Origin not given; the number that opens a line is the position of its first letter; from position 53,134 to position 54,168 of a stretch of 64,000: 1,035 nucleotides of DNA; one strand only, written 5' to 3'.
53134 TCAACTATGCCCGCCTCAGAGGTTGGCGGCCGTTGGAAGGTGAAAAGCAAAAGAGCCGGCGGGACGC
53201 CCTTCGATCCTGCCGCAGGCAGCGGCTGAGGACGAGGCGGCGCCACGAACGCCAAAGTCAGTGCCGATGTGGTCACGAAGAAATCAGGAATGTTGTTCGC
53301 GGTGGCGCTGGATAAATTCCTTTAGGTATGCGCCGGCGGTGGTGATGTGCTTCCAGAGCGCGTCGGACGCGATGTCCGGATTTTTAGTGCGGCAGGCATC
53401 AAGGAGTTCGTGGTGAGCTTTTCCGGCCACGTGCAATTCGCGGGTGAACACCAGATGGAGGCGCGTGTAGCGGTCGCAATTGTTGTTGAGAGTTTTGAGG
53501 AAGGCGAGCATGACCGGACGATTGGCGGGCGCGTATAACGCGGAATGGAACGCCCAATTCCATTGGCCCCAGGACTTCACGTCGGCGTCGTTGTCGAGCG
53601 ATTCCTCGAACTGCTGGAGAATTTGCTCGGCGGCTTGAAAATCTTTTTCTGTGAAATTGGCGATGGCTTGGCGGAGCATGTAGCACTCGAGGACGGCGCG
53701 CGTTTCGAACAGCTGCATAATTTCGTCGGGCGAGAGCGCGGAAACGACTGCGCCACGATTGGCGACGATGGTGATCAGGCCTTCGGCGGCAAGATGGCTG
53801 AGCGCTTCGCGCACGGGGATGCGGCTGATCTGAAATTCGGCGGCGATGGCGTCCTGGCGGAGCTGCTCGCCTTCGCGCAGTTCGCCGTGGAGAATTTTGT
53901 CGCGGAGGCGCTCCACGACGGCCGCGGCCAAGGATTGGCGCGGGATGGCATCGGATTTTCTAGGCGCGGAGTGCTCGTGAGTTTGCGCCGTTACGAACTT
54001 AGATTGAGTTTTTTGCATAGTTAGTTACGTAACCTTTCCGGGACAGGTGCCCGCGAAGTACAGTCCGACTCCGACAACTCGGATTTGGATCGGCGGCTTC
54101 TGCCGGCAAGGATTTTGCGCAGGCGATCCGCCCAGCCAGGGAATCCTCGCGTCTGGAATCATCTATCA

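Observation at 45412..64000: Candidate integrated locus for using plant hydroxyproline-rich glycoproteins (extensin type): de-arabinosylation + X-Pro proteolysis + arabinose and hydroxyproline catabolism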

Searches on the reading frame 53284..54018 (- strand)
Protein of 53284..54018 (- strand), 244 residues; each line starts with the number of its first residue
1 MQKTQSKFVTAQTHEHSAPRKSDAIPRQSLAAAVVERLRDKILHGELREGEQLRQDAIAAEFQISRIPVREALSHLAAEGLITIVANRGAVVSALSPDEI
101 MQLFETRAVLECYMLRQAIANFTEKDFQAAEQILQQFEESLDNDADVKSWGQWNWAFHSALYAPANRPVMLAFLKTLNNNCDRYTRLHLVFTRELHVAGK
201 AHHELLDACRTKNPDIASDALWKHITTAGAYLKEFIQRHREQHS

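Call 3: search_protein_families(library=pfam, proteins=[window:53284-54018:-])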
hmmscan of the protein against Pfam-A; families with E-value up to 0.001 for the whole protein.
window:53284-54018:- (244 aa): 3 families
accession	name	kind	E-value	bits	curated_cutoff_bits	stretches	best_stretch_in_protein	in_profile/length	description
PF07729.17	FCD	-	4.9e-25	88.8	24.3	1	102-226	1-124/125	FCD domain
PF00392.27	GntR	-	5.9e-18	64.7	27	1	31-92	2-64/64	Bacterial regulatory proteins, gntR family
PF07840.17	FadR_C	-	0.0004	20.7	23.6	1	97-233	24-153/164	FadR C-terminal domain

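Call 5: search_protein_families(library=ncbifam, proteins=[window:53284-54018:-])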
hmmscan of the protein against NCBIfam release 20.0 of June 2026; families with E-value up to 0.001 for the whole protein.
window:53284-54018:- (244 aa): 20 families
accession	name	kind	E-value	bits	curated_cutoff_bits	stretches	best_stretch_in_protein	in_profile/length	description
TIGR03338.1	phnR_burk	equivalog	7.9e-28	97.5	271.5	1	26-227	8-208/212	phosphonate utilization associated transcriptional regulator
NF008576.0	PRK11534.1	equivalog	8.9e-24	84.4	218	1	27-233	5-218/225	DNA-binding transcriptional regulator CsiR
NF003011.0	PRK03837.1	subfamily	6.7e-23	81.5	260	2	95-236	99-237/241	transcriptional regulator NanR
NF008504.0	PRK11414.1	equivalog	8.6e-14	51.8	225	1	28-181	10-162/221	GntR family transcriptional regulator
NF007001.0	PRK09464.1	equivalog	2e-12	47.3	330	1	25-236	6-232/254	pyruvate dehydrogenase complex transcriptional repressor PdhR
NF007442.0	PRK09990.1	equivalog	1.3e-10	41.2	301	1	27-237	8-240/256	transcriptional regulator GlcC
NF007741.0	PRK10421.1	equivalog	9.6e-10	38.3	311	1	28-89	6-68/262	transcriptional regulator LldR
TIGR02018.2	his_ut_repres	equivalog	7.2e-08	32.1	220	1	33-98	3-69/226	histidine utilization transcriptional repressor HutC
NF052282.1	PLP_TF_PdxR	equivalog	7.4e-08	31.8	320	1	30-103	2-76/448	MocR-like pyridoxine biosynthesis transcription factor PdxR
TIGR02325.1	C_P_lyase_phnF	equivalog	2.4e-06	27.3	156.8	1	34-94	13-74/238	phosphonate metabolism transcriptional regulator PhnF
NF007292.0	PRK09764.1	equivalog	3.3e-06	26.5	281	1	32-92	8-69/240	GntR family transcriptional regulator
NF008571.0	PRK11523.1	equivalog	4.1e-06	26.4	396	1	33-228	12-221/258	transcriptional regulator ExuR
TIGR03337.1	phnR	equivalog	7.8e-06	25.7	296.75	1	36-93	8-66/231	phosphonate utilization transcriptional regulator PhnR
NF003444.0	PRK04984.1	equivalog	3.4e-05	23.5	189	1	97-235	95-226/239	fatty acid metabolism transcriptional regulator FadR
TIGR02404.1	trehalos_R_Bsub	equivalog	3.9e-05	23.4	211.95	1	34-93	5-65/233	trehalose operon repressor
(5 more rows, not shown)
